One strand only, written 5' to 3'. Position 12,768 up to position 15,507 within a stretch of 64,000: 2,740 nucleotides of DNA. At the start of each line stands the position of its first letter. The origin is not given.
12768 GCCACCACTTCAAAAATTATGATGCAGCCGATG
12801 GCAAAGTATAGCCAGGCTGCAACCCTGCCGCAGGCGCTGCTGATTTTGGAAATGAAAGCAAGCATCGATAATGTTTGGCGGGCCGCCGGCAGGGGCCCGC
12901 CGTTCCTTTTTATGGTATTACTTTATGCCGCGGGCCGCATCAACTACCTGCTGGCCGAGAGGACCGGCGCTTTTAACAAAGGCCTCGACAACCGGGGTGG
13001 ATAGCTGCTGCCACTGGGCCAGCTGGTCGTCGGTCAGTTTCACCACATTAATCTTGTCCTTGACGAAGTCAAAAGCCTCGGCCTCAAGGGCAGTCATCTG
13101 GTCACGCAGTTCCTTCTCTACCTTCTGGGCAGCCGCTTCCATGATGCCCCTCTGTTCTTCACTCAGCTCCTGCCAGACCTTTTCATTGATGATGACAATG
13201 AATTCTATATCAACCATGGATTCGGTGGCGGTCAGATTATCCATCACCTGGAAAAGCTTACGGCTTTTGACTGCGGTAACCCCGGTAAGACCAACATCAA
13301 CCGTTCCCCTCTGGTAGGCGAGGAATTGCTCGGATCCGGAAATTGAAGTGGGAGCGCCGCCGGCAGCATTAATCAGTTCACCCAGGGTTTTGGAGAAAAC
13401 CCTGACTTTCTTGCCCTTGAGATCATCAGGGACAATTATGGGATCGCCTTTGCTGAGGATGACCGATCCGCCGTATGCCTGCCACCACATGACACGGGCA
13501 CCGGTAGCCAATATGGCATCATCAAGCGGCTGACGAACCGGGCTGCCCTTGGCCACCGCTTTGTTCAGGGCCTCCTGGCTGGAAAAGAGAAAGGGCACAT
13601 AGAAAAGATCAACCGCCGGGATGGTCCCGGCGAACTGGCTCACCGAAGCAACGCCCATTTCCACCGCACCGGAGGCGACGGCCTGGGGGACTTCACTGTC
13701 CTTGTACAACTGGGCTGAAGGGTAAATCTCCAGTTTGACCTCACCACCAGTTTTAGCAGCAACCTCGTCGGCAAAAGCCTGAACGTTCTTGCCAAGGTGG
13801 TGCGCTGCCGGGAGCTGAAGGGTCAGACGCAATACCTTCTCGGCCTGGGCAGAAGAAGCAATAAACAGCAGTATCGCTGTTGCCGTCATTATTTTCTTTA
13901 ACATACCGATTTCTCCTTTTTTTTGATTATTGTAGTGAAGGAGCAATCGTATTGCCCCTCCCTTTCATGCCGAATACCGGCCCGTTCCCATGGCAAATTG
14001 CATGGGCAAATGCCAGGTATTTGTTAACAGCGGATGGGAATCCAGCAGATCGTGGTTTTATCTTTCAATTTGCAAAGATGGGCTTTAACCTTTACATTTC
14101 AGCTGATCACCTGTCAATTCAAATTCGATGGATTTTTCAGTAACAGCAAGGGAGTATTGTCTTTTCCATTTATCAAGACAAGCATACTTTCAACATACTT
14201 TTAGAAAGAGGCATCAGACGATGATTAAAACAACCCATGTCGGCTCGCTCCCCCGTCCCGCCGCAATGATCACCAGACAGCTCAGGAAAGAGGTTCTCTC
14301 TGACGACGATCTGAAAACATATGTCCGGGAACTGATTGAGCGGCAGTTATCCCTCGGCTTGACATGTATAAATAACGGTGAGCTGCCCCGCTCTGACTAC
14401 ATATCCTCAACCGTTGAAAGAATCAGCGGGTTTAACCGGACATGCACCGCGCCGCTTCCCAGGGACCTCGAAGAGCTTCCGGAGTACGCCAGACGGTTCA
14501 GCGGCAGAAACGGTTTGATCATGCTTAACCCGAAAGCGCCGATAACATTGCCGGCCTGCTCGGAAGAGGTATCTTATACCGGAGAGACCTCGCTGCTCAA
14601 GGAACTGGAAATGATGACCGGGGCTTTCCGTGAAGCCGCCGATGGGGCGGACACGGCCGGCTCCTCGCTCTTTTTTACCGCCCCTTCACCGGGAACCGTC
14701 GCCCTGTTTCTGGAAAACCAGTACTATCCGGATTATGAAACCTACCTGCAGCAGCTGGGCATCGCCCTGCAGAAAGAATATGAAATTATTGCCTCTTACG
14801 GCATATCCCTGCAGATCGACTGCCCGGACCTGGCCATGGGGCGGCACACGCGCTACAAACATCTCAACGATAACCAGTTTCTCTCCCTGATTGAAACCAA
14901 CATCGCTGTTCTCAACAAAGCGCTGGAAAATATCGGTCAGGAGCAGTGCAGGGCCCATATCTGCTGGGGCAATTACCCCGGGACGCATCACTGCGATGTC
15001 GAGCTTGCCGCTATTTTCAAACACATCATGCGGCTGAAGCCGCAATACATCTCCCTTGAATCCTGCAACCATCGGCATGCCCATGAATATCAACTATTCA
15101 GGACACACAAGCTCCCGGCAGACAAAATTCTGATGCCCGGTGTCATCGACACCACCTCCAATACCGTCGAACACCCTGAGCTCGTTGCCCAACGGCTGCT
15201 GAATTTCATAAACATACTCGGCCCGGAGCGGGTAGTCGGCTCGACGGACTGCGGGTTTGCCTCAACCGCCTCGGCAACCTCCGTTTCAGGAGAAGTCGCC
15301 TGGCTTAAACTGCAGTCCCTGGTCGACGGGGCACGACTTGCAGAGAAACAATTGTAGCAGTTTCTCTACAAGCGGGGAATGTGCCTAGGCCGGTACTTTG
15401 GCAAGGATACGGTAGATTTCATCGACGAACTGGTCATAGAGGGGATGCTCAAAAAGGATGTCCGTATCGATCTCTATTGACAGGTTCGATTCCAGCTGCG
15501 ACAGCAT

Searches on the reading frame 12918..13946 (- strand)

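Call 7: search_protein_families(library=pfam, proteins=[window:12918-13946:-], max_evalue=0.001)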
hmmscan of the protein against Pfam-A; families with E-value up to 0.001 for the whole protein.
window:12918-13946:- (342 aa): 2 families
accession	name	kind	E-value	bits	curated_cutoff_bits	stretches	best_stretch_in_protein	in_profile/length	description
PF03480.18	DctP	-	2.1e-57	195.1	23.4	1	46-323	6-282/286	Bacterial extracellular solute-binding protein, family 7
PF09084.16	NMT1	-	0.00027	21.4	20.5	0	161-273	76-203/216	NMT1/THI5 like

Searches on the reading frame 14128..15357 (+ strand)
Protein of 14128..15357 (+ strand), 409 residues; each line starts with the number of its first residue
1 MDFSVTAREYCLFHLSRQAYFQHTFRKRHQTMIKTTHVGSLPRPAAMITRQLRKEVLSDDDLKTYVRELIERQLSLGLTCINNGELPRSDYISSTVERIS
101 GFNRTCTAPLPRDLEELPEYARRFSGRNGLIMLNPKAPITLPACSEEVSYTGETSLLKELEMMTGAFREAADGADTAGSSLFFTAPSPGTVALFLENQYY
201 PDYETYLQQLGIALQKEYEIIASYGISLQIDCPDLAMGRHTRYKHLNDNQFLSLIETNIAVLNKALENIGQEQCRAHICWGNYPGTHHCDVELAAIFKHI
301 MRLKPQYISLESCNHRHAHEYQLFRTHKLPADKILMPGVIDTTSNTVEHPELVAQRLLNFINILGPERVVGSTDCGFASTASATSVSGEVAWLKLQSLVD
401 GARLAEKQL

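Call 7: search_protein_families(library=pfam, proteins=[window:14128-15357:+], max_evalue=0.001)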
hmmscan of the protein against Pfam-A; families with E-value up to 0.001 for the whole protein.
window:14128-15357:+ (409 aa): 1 family
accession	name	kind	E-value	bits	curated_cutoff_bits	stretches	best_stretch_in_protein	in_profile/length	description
PF01717.24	Meth_synt_2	-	8.5e-14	52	21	1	204-381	146-307/324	Cobalamin-independent synthase, Catalytic domain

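Call 15: search_protein_families(library=ncbifam, proteins=[window:14128-15357:+], max_evalue=0.001)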
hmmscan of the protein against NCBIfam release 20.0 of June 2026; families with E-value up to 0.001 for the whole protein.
window:14128-15357:+ (409 aa): 7 families
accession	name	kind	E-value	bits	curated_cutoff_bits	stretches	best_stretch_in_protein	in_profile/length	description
NF003317.0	PRK04326.1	equivalog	3.6e-22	79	406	2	187-409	136-326/340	methionine synthase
NF004875.0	PRK06233.1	equivalog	2.1e-19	69.6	576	1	197-399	157-365/373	vitamin B12 independent methionine synthase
NF006589.0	PRK09121.1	equivalog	2e-14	53.4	392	1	180-409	126-340/342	methionine synthase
NF005085.0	PRK06520.1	subfamily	1.6e-13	50.5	313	1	195-401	153-363/368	5-methyltetrahydropteroyltriglutamate--homocysteine S-methyltransferase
NF002119.0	PRK00957.1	equivalog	3.3e-12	46.2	258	1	248-400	164-299/306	methionine synthase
TIGR01371.1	met_syn_B12ind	equivalog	9.8e-08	31.5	929.95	0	32-106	425-505/754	5-methyltetrahydropteroyltriglutamate--homocysteine S-methyltransferase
NF003556.0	PRK05222.1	equivalog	3.4e-07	29.6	541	0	205-379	566-724/750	5-methyltetrahydropteroyltriglutamate--homocysteine S-methyltransferase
